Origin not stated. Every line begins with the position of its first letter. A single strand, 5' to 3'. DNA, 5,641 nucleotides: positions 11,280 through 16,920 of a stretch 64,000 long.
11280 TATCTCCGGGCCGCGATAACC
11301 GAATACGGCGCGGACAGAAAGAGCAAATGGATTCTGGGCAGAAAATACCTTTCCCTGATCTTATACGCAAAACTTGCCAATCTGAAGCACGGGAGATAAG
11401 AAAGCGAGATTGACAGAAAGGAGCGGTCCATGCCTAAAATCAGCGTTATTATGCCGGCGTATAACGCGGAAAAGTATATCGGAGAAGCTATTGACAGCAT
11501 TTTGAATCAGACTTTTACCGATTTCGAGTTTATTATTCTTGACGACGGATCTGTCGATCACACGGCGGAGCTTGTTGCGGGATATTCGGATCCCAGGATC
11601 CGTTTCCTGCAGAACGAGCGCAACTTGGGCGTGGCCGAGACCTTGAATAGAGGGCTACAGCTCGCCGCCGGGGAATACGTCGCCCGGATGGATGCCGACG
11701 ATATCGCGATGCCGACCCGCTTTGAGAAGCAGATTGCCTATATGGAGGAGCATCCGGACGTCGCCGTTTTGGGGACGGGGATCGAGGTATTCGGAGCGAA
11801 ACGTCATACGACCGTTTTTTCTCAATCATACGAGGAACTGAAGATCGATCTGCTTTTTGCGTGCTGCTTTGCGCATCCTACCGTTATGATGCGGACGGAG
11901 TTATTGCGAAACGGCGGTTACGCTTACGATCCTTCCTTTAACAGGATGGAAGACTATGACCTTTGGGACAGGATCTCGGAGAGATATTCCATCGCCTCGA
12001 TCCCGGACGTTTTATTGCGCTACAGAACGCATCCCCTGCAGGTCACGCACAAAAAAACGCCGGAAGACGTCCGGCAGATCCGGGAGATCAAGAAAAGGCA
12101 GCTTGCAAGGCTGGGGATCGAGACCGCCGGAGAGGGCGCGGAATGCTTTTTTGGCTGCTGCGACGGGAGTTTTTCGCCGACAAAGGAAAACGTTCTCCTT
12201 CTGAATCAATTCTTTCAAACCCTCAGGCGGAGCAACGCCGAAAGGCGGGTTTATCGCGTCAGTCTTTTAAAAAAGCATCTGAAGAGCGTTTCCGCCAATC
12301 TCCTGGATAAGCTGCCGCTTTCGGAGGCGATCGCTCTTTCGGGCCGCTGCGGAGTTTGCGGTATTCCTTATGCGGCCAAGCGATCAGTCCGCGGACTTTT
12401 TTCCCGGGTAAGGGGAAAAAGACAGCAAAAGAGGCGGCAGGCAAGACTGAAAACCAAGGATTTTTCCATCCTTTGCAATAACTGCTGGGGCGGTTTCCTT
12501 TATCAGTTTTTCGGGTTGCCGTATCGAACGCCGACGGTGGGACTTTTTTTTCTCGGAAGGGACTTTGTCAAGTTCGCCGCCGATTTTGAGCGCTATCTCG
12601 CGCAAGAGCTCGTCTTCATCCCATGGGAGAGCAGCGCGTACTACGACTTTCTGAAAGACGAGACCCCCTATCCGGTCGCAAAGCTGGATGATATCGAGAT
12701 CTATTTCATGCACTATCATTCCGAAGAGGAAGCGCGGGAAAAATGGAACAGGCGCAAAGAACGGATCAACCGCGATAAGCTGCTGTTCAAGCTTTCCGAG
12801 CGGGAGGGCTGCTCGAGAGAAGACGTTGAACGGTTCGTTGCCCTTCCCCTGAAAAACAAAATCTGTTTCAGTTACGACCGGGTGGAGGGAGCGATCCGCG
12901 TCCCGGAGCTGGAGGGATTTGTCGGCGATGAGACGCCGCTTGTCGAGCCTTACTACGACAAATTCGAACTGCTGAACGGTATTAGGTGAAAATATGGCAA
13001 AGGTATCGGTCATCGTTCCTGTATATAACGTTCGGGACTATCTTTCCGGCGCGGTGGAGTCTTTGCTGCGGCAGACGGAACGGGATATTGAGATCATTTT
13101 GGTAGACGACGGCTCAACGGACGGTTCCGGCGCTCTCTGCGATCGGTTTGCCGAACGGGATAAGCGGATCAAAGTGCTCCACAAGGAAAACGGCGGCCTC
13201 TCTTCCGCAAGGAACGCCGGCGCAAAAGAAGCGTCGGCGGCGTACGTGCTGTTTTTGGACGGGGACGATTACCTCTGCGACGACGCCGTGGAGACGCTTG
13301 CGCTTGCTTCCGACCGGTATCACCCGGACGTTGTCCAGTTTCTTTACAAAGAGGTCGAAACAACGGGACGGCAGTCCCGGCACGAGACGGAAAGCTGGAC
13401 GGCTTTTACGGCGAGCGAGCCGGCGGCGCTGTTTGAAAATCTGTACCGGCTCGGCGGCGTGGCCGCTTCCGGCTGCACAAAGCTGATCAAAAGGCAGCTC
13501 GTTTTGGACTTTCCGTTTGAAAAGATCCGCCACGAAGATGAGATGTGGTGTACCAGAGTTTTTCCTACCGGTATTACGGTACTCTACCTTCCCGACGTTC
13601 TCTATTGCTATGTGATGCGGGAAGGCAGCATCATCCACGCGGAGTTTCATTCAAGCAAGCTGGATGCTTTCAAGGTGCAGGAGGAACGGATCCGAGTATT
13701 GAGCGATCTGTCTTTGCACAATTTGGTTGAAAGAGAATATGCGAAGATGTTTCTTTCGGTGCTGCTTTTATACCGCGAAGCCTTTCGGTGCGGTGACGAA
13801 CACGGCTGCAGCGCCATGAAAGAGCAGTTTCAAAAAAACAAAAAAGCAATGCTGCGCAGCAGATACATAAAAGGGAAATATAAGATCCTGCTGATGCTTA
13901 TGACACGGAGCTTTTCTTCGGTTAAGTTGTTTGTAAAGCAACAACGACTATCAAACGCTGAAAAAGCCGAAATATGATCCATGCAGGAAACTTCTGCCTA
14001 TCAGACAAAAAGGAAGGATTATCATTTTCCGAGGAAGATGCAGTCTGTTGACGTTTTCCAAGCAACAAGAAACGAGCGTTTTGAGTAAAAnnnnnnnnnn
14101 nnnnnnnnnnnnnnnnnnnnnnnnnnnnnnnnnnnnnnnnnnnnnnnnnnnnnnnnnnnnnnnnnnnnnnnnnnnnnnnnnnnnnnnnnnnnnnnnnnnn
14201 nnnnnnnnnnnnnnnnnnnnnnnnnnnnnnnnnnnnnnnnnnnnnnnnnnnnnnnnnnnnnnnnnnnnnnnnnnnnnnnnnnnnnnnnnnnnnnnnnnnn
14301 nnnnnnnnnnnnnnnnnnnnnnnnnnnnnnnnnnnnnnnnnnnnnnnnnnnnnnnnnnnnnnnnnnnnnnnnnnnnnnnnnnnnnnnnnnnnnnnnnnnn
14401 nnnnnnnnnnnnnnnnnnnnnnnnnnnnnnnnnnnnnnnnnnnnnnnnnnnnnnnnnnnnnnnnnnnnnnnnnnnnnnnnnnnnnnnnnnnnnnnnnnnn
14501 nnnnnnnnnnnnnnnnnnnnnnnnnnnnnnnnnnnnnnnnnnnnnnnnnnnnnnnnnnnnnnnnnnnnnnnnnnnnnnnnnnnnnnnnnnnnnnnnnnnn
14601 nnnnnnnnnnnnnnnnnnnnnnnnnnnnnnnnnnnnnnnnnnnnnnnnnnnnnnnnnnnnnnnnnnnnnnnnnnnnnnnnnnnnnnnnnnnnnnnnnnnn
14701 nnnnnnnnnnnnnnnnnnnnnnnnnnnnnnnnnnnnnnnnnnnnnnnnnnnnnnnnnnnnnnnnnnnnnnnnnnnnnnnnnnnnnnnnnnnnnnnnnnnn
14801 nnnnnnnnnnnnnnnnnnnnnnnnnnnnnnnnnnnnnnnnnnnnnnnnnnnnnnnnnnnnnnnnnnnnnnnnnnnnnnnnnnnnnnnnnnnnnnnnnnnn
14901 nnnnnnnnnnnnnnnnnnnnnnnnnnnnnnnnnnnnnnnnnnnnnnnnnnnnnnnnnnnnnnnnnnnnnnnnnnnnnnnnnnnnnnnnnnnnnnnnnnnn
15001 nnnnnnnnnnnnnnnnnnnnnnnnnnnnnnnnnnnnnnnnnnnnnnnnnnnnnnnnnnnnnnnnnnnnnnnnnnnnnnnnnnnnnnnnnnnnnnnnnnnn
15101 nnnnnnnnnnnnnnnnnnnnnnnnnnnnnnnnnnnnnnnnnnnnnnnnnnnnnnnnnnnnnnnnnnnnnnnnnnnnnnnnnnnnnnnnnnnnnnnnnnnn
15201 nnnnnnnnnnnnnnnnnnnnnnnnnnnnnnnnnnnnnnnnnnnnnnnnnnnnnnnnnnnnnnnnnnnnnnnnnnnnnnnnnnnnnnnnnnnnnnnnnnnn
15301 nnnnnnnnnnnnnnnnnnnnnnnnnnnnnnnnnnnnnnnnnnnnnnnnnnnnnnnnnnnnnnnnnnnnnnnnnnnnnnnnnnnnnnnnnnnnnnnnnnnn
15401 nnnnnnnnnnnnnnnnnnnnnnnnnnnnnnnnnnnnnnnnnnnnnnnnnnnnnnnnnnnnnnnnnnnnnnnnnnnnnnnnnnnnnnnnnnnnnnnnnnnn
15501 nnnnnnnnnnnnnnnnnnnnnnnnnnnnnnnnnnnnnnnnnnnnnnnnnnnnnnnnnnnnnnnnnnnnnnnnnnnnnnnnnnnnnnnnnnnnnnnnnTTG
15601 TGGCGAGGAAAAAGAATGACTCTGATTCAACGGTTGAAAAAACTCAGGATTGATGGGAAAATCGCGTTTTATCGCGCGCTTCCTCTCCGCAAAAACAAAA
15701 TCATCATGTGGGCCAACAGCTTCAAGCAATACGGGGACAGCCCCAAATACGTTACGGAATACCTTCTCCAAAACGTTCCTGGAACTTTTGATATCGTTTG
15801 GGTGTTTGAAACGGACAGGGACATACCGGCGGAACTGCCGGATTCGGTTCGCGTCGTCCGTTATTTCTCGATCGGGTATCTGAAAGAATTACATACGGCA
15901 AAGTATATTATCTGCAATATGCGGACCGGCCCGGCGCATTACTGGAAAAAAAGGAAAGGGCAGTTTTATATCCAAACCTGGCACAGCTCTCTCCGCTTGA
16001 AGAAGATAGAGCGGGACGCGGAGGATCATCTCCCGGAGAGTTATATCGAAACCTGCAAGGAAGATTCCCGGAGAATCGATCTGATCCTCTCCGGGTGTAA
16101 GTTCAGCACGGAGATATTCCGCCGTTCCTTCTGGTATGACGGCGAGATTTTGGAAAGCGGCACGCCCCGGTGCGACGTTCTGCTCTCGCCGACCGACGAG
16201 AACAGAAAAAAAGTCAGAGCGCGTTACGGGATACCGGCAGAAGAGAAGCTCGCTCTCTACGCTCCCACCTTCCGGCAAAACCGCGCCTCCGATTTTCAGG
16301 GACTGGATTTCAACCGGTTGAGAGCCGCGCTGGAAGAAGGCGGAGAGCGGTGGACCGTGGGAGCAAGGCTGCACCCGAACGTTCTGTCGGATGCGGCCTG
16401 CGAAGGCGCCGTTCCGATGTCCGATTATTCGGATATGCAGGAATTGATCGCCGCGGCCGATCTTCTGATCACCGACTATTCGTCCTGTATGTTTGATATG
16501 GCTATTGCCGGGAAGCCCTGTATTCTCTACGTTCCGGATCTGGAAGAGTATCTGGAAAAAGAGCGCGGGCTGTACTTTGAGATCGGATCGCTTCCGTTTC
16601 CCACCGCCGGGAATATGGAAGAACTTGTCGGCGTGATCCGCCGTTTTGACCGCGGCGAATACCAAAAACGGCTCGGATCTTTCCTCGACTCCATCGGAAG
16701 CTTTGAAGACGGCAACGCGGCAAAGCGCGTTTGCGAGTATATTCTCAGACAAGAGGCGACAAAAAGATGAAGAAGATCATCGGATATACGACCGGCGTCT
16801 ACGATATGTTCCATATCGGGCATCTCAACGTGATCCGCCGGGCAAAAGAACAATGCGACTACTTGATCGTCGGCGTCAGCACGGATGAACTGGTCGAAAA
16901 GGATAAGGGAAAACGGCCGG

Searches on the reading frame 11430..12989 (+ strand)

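Call 13: search_protein_families(library=pfam, proteins=[window:11430-12989:+], max_evalue=0.001)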
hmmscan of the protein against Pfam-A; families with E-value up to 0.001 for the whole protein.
window:11430-12989:+ (519 aa): 4 families
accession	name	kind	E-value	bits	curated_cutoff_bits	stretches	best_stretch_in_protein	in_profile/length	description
PF08942.16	DUF1919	-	6e-54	183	25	1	327-485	5-153/196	Domain of unknown function (DUF1919)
PF00535.33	Glycos_transf_2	-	1e-37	130.1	23.3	1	5-132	1-130/168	Glycosyl transferase family 2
PF13641.12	Glyco_tranf_2_3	-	4.2e-20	73.2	27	1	2-216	1-219/230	Glycosyltransferase like family 2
PF10111.15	Glyco_tranf_2_2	-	5e-16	59.5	27.3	1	5-202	1-219/276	Glycosyltransferase like family 2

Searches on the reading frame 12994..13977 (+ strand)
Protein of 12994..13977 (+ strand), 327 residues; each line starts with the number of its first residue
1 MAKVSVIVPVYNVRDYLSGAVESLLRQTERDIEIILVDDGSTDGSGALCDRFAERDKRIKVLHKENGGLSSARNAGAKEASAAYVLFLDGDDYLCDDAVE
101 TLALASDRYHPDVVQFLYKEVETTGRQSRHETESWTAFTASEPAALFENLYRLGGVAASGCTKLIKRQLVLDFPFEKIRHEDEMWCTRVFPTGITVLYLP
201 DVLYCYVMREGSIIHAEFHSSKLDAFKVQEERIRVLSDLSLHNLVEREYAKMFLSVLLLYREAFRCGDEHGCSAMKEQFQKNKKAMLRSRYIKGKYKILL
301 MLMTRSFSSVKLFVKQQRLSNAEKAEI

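Call 13: search_protein_families(library=pfam, proteins=[window:12994-13977:+], max_evalue=0.001)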
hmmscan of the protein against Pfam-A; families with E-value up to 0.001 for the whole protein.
window:12994-13977:+ (327 aa): 3 families
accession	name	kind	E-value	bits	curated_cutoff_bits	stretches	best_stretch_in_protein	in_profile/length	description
PF00535.33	Glycos_transf_2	-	2e-35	122.6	23.3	1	5-138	1-132/168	Glycosyl transferase family 2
PF13641.12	Glyco_tranf_2_3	-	3.4e-11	44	27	1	4-214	3-209/230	Glycosyltransferase like family 2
PF10111.15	Glyco_tranf_2_2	-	1.5e-10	41.5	27.3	1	5-103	1-103/276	Glycosyltransferase like family 2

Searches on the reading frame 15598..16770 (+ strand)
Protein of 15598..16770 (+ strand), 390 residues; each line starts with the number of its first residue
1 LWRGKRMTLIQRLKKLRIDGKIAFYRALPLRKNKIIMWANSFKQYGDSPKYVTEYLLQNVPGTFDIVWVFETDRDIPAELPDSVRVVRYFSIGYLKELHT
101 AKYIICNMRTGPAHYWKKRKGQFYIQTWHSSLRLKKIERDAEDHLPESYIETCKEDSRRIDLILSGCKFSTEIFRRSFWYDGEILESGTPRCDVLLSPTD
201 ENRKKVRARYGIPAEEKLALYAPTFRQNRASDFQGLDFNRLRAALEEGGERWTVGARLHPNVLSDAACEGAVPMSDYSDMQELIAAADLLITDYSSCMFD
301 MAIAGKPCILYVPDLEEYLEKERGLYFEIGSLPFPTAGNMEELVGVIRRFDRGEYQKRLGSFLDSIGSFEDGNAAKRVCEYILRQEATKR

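Call 64: search_protein_families(library=pfam, proteins=[window:15598-16770:+], max_evalue=0.00001)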
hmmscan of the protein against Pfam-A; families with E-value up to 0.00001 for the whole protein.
window:15598-16770:+ (390 aa): 1 family
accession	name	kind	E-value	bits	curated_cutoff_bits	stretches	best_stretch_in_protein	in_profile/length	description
PF04464.20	Glyphos_transf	-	9.3e-75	252.3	22.1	1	26-383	7-366/367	CDP-Glycerol:Poly(glycerophosphate) glycerophosphotransferase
